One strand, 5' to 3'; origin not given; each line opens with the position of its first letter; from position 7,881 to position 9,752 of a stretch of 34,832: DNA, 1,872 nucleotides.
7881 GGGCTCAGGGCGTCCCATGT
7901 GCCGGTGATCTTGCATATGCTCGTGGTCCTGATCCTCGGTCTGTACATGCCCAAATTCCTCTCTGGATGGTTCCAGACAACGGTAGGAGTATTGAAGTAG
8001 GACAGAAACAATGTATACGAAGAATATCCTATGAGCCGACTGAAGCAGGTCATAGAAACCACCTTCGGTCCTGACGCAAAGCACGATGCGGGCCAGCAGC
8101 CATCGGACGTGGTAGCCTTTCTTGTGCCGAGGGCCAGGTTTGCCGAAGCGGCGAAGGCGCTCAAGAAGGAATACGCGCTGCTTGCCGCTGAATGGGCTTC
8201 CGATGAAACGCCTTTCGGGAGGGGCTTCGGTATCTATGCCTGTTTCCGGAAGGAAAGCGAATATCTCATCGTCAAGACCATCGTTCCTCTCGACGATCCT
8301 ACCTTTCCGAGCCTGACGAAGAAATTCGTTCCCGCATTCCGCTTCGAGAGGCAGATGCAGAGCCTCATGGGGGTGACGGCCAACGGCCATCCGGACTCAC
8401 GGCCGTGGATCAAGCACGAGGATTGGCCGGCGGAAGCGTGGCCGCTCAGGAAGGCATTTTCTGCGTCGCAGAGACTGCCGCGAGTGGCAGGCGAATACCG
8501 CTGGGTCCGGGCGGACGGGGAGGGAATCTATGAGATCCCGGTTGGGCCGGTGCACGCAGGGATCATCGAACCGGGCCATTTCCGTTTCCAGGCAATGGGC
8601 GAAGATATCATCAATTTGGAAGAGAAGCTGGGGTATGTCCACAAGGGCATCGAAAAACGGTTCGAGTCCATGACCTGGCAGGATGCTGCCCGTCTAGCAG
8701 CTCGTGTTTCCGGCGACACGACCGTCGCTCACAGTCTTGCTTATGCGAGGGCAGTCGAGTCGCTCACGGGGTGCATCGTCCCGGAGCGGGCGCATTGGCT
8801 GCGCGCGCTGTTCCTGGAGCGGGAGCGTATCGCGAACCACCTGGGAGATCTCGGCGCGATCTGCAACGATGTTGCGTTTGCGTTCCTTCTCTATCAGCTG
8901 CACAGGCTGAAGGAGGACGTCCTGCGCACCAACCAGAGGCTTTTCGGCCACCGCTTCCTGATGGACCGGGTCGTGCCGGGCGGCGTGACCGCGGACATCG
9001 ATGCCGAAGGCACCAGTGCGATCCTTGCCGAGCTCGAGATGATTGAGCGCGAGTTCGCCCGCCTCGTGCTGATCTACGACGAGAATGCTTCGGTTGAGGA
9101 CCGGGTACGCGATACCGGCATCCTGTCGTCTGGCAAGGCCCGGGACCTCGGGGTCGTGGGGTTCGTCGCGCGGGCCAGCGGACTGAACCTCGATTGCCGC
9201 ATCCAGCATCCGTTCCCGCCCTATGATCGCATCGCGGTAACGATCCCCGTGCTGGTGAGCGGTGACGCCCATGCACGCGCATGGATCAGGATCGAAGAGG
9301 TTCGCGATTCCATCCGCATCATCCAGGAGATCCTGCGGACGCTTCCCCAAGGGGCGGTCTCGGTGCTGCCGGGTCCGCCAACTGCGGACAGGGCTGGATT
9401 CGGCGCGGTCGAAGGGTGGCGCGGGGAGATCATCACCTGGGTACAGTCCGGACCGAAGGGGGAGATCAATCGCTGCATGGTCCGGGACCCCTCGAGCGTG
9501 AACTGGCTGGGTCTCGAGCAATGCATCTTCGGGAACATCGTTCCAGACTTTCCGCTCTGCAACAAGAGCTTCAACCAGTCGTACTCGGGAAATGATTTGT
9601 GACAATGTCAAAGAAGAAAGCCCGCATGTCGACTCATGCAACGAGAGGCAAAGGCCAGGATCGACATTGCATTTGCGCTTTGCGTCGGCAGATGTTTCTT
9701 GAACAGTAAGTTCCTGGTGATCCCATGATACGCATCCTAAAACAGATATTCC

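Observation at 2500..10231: Six-gene complex-I-like module with an Fe-S cluster but no visible electron-input subunit or maturation genes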

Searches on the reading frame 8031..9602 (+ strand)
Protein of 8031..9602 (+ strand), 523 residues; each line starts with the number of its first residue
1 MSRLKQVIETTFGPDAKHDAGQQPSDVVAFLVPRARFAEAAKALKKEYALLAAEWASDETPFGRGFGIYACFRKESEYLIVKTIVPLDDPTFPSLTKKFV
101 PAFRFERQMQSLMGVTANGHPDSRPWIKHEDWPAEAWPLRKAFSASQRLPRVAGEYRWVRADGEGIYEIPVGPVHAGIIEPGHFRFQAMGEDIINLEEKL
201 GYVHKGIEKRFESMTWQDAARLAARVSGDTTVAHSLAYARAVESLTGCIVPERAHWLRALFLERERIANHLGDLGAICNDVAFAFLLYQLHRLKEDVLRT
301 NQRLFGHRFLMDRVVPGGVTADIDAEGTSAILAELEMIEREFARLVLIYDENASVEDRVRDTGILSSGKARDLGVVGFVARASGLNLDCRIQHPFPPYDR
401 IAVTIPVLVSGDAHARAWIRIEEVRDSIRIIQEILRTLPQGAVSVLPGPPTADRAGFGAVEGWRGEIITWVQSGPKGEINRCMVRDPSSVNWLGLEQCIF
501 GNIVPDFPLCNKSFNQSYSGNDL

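Call 3: search_protein_families(library=pfam, proteins=[window:8031-9602:+])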
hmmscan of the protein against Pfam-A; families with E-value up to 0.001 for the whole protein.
window:8031-9602:+ (523 aa): 3 families
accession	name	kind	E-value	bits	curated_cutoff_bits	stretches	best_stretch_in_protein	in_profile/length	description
PF00346.24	Complex1_49kDa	-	1.2e-37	129.9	24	1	290-444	11-165/271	Respiratory-chain NADH dehydrogenase, 49 Kd subunit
PF00329.25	Complex1_30kDa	-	1e-16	62.1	22.5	1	32-147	3-122/124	Respiratory-chain NADH dehydrogenase, 30 Kd subunit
PF00374.24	NiFeSe_Hases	-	0.0001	21.9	25.8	1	206-271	2-67/508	Nickel-dependent hydrogenase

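Call 4: search_protein_families(library=ncbifam, proteins=[window:8031-9602:+])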
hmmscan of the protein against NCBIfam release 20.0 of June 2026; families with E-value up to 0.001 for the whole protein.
window:8031-9602:+ (523 aa): 19 families
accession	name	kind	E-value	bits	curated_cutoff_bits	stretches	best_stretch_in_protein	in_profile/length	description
NF004739.1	PRK06075.1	equivalog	6.9e-64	216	360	1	167-444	1-278/384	NADH-quinone oxidoreductase subunit D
TIGR01962.1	NuoD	equivalog_domain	3.1e-53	181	459.35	1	171-444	7-280/386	NADH dehydrogenase (quinone) subunit D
NF009808.0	PRK13292.1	equivalog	2.2e-49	168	1156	1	5-442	228-683/791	NADH-quinone oxidoreductase subunit B/C/D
NF008974.0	PRK12322.1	equivalog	9.9e-44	149.8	522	1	170-504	10-347/366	NADH-quinone oxidoreductase subunit D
NF040602.1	F420_dehyd_FpoD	exception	1.3e-41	142.9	600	1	170-489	11-338/372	F420H2 dehydrogenase subunit FpoD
NF008728.0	PRK11742.1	equivalog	9.6e-40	136.5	840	1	171-444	219-492/598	NADH-quinone oxidoreductase subunit C/D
NF005649.0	PRK07415.1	equivalog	9.3e-30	103.9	583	1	186-444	30-289/394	NAD(P)H-quinone oxidoreductase subunit H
TIGR01961.1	NuoC_fam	subfamily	9.5e-09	35.8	122.45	1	47-145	23-120/122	NADH (or F420H2) dehydrogenase, subunit C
NF004734.0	PRK06074.2-1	equivalog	3.3e-07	30.5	169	1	79-144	86-150/164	NADH-quinone oxidoreductase subunit C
NF040611.1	F420_dehyd_FpoC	exception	8.2e-06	25.8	220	1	78-144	82-147/158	F420H2 dehydrogenase subunit FpoC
NF009141.0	PRK12494.1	equivalog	1.2e-05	25.3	175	1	77-143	99-163/175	NAD(P)H-quinone oxidoreductase subunit J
NF004735.0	PRK06074.2-2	equivalog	1.9e-05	24.7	176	1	78-144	82-147/158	NADH-quinone oxidoreductase subunit C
NF033181.1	NiFeSe_hydrog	equivalog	0.00011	21.3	600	1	182-270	14-103/507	nickel-dependent hydrogenase large subunit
NF004737.0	PRK06074.2-4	equivalog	0.00017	21.6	144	1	75-146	60-127/150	NADH-quinone oxidoreductase subunit C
TIGR03295.1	frhA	equivalog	0.00022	20.3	392.5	1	205-270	41-106/412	coenzyme F420 hydrogenase subunit alpha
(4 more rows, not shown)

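Call 11: find_homologous_proteins(query=window:8031-9599:+, max_evalue=1e-20)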
Query window:8031-9599:+ (523 aa): 8000 proteins with E <= 1e-20 among 8000 candidates; the best 120 are listed.
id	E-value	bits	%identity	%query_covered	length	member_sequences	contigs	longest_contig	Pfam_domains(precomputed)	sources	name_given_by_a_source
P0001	0.0e+0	1197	99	100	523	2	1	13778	PF00329.26,PF00346.25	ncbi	-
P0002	0.0e+0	1060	85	100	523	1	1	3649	PF00329.26,PF00346.25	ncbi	-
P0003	0.0e+0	1059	86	100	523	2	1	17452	PF00329.26,PF00346.25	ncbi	-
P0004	1.8e-297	1005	82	100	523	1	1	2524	PF00329.26,PF00346.25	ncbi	-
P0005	1.0e-295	999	79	100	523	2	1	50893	PF00329.26,PF00346.25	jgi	jgi:Ni,Fe-hydrogenase III large subunit/Ni,Fe-hydrogenase III component G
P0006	1.3e-295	999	80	100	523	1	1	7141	PF00329.26,PF00346.25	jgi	jgi:Ni,Fe-hydrogenase III large subunit/Ni,Fe-hydrogenase III component G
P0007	8.6e-295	996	80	100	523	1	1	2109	PF00329.26,PF00346.25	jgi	jgi:Ni,Fe-hydrogenase III large subunit/Ni,Fe-hydrogenase III component G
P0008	2.2e-294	995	79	100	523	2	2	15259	PF00329.26,PF00346.25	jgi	jgi:Ni,Fe-hydrogenase III large subunit/Ni,Fe-hydrogenase III component G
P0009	3.6e-294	994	80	100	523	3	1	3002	PF00329.26,PF00346.25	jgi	jgi:Ni,Fe-hydrogenase III large subunit/Ni,Fe-hydrogenase III component G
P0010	4.0e-294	994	81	98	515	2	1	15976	PF00329.26,PF00346.25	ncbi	-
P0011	4.1e-294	994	80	100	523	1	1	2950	PF00329.26,PF00346.25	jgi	-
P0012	4.5e-293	991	79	100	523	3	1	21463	PF00329.26,PF00346.25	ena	-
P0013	4.9e-293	991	79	100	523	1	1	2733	PF00329.26,PF00346.25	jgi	-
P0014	7.0e-293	990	79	100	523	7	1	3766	PF00329.26,PF00346.25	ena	-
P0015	8.7e-293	990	79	100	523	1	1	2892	PF00329.26,PF00346.25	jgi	jgi:Ni,Fe-hydrogenase III large subunit/Ni,Fe-hydrogenase III component G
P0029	3.1e-291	985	79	100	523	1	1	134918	PF00329.26,PF00346.25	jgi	jgi:Ni,Fe-hydrogenase III large subunit/Ni,Fe-hydrogenase III component G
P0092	1.1e-283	960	76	100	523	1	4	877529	PF00329.26,PF00346.25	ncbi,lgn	-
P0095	1.8e-283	959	78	100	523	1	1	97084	PF00329.26,PF00346.25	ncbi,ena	-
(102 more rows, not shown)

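Call 21: search_solved_structures(query=window:8031-9599:+, max_evalue=0.00001, show_alignments=2)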
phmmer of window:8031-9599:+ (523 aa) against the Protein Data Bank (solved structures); distinct sequences matched with E-value up to 0.00001: 55.
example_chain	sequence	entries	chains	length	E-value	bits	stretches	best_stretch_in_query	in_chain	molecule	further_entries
7z0s_E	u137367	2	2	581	1.7e-60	208.4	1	79-522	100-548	Formate hydrogenlyase subunit 5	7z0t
6cfw_L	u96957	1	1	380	7.3e-39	137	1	168-514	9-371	Membrane-bound hydrogenase subunit alpha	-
2fug_4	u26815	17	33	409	1.3e-37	132.8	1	168-444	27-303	NADH-quinone oxidoreductase chain 4 | NADH-QUINONE OXIDOREDUCTASE SUBUNIT 4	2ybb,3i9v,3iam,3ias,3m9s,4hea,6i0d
7q5y_B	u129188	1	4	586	3.6e-33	118.2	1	170-438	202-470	NADH-quinone oxidoreductase subunit C/D 2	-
8e73_S2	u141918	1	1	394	1.6e-32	116.1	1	171-444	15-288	NDUS2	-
8bpx_D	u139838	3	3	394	2.3e-32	115.6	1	172-444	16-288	NADH dehydrogenase [ubiquinone] iron-sulfur protein 2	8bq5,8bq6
7aqr_D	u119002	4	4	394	2.8e-32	115.3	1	172-444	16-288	NADH dehydrogenase subunit 7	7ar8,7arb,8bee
7ar7_D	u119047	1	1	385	2.9e-32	115.2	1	172-444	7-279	NADH dehydrogenase [ubiquinone] iron-sulfur protein 2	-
7a23_G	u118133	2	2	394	2.8e-31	112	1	172-444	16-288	Nad7m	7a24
6x89_S2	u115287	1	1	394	7.4e-31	110.6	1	186-444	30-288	NDUS2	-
8ba0_D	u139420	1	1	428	1.7e-30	109.4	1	173-445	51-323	Complex I-49kD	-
8b9z_D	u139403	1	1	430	1.7e-30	109.4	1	173-445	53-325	Complex I-49kD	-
8esw_S2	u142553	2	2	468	2.3e-30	109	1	173-444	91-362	Complex I-49kD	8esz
7awt_D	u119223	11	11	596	5.2e-30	107.8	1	78-444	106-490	NADH-quinone oxidoreductase subunit C/D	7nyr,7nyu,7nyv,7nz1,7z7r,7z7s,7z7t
9taj_C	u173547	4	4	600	5.4e-30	107.7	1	78-444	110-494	NADH-quinone oxidoreductase subunit C/D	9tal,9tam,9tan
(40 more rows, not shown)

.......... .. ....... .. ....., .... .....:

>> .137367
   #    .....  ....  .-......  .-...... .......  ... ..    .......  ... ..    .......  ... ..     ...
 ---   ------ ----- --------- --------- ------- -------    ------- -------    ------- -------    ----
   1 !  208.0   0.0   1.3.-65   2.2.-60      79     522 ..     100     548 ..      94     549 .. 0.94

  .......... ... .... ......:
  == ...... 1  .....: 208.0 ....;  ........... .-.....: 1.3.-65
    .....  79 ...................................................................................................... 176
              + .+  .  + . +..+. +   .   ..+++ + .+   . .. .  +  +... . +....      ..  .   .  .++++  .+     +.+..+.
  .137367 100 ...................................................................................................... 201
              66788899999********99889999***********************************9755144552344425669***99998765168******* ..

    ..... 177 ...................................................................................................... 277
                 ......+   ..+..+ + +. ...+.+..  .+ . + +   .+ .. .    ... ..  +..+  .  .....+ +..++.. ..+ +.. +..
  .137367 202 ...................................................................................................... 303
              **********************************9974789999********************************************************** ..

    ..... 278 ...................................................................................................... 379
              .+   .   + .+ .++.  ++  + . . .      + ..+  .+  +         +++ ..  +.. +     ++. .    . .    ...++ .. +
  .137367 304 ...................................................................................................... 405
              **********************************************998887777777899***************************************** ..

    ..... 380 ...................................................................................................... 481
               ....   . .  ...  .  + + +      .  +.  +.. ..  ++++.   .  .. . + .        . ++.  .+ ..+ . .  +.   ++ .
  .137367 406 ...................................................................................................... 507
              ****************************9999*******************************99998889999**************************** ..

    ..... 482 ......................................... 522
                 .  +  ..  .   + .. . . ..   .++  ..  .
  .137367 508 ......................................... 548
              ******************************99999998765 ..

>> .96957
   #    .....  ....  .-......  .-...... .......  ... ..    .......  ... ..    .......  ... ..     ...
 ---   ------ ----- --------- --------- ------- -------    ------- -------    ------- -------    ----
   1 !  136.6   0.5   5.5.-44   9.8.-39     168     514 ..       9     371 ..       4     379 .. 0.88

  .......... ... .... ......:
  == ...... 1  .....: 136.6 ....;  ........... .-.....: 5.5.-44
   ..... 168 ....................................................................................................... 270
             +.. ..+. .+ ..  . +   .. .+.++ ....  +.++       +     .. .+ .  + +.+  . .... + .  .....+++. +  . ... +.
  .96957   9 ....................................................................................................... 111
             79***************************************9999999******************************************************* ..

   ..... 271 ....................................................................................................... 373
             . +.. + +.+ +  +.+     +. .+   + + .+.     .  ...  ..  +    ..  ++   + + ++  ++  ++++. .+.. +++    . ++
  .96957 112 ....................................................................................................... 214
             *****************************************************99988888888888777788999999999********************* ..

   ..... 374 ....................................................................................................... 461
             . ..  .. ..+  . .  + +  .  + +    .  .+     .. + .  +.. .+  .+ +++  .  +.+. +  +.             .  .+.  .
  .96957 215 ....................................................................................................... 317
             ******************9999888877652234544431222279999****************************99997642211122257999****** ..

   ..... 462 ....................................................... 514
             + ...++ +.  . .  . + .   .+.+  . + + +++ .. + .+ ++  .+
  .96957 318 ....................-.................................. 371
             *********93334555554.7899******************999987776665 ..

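Call 25: find_encoding_contigs(protein=P0092, flank=10000, max_places=3)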
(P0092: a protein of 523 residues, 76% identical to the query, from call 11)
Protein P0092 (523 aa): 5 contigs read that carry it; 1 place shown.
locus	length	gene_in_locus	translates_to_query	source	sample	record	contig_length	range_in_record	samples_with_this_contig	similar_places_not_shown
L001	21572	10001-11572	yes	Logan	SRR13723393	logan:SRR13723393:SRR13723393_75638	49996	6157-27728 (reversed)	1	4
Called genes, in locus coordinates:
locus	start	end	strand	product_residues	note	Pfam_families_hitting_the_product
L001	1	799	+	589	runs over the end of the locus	PF00916:Sulfate_transp, PF01740:STAS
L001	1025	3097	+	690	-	PF00662:Proton_antipo_N (weak), PF00361:Proton_antipo_M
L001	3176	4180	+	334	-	PF00146:NADHdh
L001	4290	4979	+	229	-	-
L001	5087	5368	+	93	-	PF03683:UPF0175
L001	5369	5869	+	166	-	PF11848:DUF3368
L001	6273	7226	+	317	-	PF01972:SDH_protease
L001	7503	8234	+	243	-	PF10544:T5orf172, PF13455:MUG113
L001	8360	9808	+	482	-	PF00361:Proton_antipo_M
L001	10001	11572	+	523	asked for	PF00329:Complex1_30kDa, PF00346:Complex1_49kDa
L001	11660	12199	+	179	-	PF01058:Oxidored_q6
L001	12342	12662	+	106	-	PF14522:Cytochrome_C7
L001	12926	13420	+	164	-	-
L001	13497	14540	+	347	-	PF27233:MJ0711_N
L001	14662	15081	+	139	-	PF01402:RHH_1 (weak), PF08753:NikR_C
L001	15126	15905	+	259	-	PF13557:Phenol_MetA_deg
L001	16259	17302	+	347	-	PF01891:CbiM, PF13190:PDGLE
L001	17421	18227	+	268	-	PF02361:CbiQ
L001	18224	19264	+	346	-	PF00005:ABC_tran, PF02463:SMC_N (weak), PF13304:AAA_21, PF26551:DUF8180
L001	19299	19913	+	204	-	PF02663:FmdE, PF01258:zf-dskA_traR (weak)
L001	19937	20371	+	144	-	PF07603:Lcl_C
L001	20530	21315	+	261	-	PF00691:OmpA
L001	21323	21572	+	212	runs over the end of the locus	PF00677:Lum_binding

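Call 26: find_encoding_contigs(protein=P0029, flank=10000, max_places=2)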
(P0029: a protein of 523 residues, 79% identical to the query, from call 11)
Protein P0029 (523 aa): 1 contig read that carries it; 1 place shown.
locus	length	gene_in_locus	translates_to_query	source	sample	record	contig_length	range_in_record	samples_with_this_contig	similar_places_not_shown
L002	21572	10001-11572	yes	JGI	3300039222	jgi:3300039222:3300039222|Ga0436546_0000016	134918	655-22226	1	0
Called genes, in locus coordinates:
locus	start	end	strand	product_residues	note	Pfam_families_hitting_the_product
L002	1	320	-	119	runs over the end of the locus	-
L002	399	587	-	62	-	-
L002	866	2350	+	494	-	PF00361:Proton_antipo_M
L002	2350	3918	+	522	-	PF00329:Complex1_30kDa, PF00374:NiFeSe_Hases (faint), PF00346:Complex1_49kDa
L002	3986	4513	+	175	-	PF01058:Oxidored_q6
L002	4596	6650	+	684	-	-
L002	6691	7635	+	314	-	PF00146:NADHdh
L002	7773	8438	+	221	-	-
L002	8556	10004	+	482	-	PF00361:Proton_antipo_M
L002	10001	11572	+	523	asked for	PF00329:Complex1_30kDa, PF00346:Complex1_49kDa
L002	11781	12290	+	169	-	PF01058:Oxidored_q6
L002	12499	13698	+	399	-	-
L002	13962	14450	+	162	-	-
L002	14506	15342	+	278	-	-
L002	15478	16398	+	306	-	PF13371:TPR_9 (faint), PF14559:TPR_19 (faint), PF21033:RMD1-3 (faint), PF00515:TPR_1 (faint), PF13181:TPR_8 (faint), PF07719:TPR_2 (faint)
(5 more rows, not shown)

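Call 28: find_encoding_contigs(protein=P0095, flank=10000, max_places=2)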
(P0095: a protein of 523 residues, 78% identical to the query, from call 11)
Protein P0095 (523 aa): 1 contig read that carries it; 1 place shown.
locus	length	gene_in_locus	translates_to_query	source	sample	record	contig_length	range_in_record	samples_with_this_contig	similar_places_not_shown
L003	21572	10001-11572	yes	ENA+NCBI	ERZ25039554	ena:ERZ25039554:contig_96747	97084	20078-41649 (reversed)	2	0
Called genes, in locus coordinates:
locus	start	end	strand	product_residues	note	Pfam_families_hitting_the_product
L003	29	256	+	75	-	-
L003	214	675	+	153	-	-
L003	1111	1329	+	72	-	PF00361:Proton_antipo_M (weak)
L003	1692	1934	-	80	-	-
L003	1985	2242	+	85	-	-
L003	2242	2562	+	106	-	-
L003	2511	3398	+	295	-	PF00329:Complex1_30kDa, PF00346:Complex1_49kDa (weak)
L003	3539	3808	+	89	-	PF00346:Complex1_49kDa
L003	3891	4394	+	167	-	PF01058:Oxidored_q6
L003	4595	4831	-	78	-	-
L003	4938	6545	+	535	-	PF00361:Proton_antipo_M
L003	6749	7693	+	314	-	PF00146:NADHdh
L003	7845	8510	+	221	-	-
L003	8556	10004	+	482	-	PF00361:Proton_antipo_M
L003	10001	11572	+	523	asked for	PF00329:Complex1_30kDa, PF00346:Complex1_49kDa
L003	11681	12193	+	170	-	PF01058:Oxidored_q6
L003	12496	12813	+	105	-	PF14522:Cytochrome_C7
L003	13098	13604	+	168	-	-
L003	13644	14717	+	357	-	PF27233:MJ0711_N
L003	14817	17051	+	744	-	PF09371:Tex_N, PF22706:Tex_central_region, PF16921:Tex_YqgF, PF14635:HHH_7, PF12836:HHH_3, PF17674:HHH_9, PF00575:S1, PF23459:S1_RRP5, +1 more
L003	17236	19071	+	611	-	PF00672:HAMP, PF00512:HisKA, PF02518:HATPase_c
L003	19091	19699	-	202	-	-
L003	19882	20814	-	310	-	PF09991:DUF2232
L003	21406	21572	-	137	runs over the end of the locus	PF00436:SSB, PF22657:SSB_1 (weak)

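Call 29: find_encoding_contigs(protein=P0001, flank=10000, max_places=2)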
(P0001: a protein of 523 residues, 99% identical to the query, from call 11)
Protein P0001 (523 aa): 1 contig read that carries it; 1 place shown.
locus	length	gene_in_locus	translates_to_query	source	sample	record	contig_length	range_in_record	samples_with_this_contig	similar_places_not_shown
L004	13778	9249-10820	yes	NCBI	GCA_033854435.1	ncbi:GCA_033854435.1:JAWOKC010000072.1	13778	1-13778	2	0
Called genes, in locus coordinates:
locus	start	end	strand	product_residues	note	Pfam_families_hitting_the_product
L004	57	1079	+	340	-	PF01925:TauE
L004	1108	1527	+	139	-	-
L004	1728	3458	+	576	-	PF00916:Sulfate_transp, PF01740:STAS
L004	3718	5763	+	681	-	PF00662:Proton_antipo_N (weak), PF00361:Proton_antipo_M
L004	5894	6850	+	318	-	PF00146:NADHdh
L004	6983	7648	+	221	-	-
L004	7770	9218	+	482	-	PF00361:Proton_antipo_M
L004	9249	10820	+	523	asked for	PF00329:Complex1_30kDa, PF00346:Complex1_49kDa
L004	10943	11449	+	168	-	PF01058:Oxidored_q6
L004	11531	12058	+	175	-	PF09917:DUF2147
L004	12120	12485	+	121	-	-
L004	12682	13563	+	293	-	PF04055:Radical_SAM, PF16199:Radical_SAM_C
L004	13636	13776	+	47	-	?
